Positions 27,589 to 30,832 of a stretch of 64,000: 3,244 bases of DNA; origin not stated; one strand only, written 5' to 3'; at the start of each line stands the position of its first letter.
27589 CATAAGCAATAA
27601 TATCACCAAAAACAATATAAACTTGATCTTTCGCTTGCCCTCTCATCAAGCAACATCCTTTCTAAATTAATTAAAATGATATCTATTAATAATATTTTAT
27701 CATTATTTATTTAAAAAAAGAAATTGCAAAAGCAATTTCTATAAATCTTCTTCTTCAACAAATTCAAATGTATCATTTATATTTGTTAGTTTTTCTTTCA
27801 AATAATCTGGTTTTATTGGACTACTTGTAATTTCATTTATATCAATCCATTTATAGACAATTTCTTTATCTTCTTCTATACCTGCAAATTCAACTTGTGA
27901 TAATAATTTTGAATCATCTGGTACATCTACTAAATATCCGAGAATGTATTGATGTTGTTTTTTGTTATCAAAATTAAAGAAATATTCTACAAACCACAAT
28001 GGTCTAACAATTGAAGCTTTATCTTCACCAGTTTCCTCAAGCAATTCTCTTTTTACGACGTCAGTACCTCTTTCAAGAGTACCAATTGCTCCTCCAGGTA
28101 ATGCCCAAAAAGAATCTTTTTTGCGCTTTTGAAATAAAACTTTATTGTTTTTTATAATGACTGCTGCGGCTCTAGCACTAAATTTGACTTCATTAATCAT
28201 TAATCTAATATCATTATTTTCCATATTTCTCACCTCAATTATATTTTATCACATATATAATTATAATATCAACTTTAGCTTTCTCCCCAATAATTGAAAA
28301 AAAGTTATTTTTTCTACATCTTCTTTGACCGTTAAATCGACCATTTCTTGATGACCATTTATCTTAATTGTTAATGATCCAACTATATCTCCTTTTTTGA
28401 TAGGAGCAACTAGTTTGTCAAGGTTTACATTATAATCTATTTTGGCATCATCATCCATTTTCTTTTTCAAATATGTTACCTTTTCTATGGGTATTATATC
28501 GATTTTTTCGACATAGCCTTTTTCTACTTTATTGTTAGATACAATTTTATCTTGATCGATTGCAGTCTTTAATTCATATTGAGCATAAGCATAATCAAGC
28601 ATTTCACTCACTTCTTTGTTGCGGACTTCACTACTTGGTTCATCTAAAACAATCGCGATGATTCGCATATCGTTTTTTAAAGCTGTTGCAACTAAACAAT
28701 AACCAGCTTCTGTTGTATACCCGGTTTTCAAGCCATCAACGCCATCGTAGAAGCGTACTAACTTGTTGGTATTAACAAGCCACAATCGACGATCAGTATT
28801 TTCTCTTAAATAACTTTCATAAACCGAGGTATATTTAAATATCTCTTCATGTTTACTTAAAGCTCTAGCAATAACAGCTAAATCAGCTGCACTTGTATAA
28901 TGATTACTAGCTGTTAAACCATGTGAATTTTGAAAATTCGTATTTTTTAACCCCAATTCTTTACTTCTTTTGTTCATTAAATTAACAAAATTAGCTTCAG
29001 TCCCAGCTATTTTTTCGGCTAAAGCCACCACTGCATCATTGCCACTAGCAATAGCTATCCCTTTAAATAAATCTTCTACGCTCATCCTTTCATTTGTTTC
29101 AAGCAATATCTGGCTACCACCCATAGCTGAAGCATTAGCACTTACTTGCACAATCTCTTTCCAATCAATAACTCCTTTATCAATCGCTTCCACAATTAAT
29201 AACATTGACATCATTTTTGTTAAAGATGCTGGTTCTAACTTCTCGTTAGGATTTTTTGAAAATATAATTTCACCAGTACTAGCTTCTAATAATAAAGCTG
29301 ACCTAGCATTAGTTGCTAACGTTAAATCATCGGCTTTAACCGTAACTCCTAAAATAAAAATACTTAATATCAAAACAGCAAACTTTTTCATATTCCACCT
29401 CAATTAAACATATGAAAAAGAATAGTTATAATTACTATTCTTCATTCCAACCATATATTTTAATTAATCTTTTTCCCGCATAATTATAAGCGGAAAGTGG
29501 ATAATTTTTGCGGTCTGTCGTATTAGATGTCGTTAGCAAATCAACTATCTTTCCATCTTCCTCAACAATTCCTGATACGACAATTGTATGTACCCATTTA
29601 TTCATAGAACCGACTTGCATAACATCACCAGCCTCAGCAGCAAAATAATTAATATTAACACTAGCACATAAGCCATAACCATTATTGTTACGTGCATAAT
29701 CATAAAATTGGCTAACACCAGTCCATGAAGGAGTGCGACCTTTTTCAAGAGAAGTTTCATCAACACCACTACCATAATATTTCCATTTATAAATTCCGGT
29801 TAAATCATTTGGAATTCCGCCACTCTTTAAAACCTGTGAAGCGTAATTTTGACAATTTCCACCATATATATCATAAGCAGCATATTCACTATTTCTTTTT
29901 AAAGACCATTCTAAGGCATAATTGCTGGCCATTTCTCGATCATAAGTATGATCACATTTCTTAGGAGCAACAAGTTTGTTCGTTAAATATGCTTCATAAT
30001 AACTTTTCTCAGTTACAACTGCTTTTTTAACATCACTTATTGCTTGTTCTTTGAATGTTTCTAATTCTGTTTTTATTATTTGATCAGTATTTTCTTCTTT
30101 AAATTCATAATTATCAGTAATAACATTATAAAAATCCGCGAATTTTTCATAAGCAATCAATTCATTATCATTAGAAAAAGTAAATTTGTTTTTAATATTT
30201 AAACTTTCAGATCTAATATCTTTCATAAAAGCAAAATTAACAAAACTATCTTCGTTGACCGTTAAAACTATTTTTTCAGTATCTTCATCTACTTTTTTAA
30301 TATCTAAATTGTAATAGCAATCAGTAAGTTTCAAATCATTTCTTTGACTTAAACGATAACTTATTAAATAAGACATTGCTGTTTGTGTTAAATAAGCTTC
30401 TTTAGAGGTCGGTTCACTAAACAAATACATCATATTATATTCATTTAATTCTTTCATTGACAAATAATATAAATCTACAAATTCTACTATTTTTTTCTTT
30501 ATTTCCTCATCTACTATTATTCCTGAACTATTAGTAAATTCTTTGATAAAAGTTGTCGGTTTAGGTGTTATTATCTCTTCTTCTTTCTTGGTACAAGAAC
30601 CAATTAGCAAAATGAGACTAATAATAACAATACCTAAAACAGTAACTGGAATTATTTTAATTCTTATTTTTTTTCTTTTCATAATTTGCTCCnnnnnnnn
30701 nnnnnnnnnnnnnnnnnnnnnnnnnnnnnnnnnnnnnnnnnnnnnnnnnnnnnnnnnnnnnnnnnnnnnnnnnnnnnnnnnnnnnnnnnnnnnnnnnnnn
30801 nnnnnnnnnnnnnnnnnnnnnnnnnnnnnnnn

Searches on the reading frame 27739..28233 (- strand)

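Call 7: search_protein_families(library=pfam, proteins=[window:27739-28233:-])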
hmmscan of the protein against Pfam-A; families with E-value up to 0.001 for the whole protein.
window:27739-28233:- (164 aa): 1 family
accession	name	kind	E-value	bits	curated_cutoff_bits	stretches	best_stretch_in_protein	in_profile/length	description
PF00293.34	NUDIX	-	6.3e-14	52.6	21.1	1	20-138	3-121/134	NUDIX domain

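Call 8: search_protein_families(library=ncbifam, proteins=[window:27739-28233:-])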
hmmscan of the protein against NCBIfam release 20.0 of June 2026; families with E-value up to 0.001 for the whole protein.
window:27739-28233:- (164 aa): 9 families
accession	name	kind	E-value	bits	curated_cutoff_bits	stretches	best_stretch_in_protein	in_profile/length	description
NF001937.0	PRK00714.1-4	equivalog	2.3e-05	24.1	139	1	12-74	1-64/161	RNA pyrophosphohydrolase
NF006530.0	PRK08999.1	equivalog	3.1e-05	23.2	245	1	22-74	9-66/315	Nudix family hydrolase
NF001938.0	PRK00714.1-5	equivalog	3.3e-05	23.3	116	1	33-79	28-83/172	RNA pyrophosphohydrolase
TIGR02705.1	nudix_YtkD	equivalog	5.7e-05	22.7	154.4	1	3-75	5-79/156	RNA deprotection pyrophosphohydrolase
NF001936.0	PRK00714.1-3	equivalog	9.8e-05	22.3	118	1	18-87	6-82/155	RNA pyrophosphohydrolase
NF001934.0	PRK00714.1-1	equivalog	0.00022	20.7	241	1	14-86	3-75/176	RNA pyrophosphohydrolase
NF008044.0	PRK10776.1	equivalog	0.00068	19.5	148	0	24-75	8-65/130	8-oxo-dGTP diphosphatase MutT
NF001935.0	PRK00714.1-2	equivalog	0.00077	19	259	0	25-71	15-61/183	RNA pyrophosphohydrolase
NF003785.0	PRK05379.1-1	equivalog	0.00098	18.4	418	0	23-70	207-257/347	bifunctional nicotinamide-nucleotide adenylyltransferase/Nudix hydroxylase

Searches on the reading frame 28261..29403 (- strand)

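Call 7: search_protein_families(library=pfam, proteins=[window:28261-29403:-])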
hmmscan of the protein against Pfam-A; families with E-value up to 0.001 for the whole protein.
window:28261-29403:- (380 aa): 3 families
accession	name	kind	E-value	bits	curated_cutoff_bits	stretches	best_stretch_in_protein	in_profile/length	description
PF00768.25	Peptidase_S11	-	4.7e-79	265.7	27.6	1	30-256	9-238/239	D-alanyl-D-alanine carboxypeptidase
PF13354.11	Beta-lactamase2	-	1.2e-12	48.1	22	1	40-185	6-149/214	Beta-lactamase enzyme family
PF07943.18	PBP5_C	-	6.6e-10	39.5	21.2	1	276-365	1-91/91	Penicillin-binding protein 5, C-terminal domain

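Call 8: search_protein_families(library=ncbifam, proteins=[window:28261-29403:-])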
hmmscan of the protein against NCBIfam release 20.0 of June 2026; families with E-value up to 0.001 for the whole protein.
window:28261-29403:- (380 aa): 7 families
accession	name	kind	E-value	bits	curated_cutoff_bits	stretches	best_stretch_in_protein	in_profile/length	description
NF007445.0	PRK10001.1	equivalog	6.3e-59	199.7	765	1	13-370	16-381/400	serine-type D-Ala-D-Ala carboxypeptidase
NF008489.0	PRK11397.1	equivalog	4.4e-57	193.6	610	1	30-372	34-381/389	serine-type D-Ala-D-Ala carboxypeptidase DacD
NF038273.1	strep_PBP3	exception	2.3e-56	191.5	490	1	10-369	7-396/407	D-alanyl-D-alanine carboxypeptidase PBP3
NF008059.0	PRK10793.1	equivalog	5.7e-56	190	694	1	31-378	44-396/403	D-alanyl-D-alanine carboxypeptidase DacA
NF038258.2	PBP4_Staph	exception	9e-37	126.8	500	1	34-325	42-356/366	penicillin-binding protein PBP4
NF008668.0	PRK11669.1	equivalog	7.8e-26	90.9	294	1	29-254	39-262/316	D-alanyl-D-alanine endopeptidase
NF000471.1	vanY_of_D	exception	2.9e-21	76.1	625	1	22-270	88-349/354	transpeptidase-like D-Ala-D-Ala carboxypeptidase VanY-D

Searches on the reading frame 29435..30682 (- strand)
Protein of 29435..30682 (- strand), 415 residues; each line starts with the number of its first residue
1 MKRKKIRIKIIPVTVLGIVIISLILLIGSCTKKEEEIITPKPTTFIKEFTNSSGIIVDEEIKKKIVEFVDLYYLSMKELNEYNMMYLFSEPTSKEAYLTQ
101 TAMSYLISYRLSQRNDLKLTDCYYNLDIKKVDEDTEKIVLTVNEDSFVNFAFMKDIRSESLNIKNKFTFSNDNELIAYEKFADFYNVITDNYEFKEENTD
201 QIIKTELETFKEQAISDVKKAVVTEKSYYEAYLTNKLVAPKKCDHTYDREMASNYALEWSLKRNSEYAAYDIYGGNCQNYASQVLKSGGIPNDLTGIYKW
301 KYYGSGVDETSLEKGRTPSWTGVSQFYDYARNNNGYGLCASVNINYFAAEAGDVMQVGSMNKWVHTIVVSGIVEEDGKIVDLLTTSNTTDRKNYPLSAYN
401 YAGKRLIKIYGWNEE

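Call 7: search_protein_families(library=pfam, proteins=[window:29435-30682:-])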
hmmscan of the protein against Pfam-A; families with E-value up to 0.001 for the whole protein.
window:29435-30682:- (415 aa): 1 family
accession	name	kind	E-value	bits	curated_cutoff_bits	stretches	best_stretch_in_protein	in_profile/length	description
PF12671.13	Amidase_6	-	2.1e-25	90.2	23.2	1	247-405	2-158/163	Putative amidase domain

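Call 8: search_protein_families(library=ncbifam, proteins=[window:29435-30682:-])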
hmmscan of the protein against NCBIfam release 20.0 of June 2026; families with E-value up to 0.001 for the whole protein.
window:29435-30682:- (415 aa): 0 families
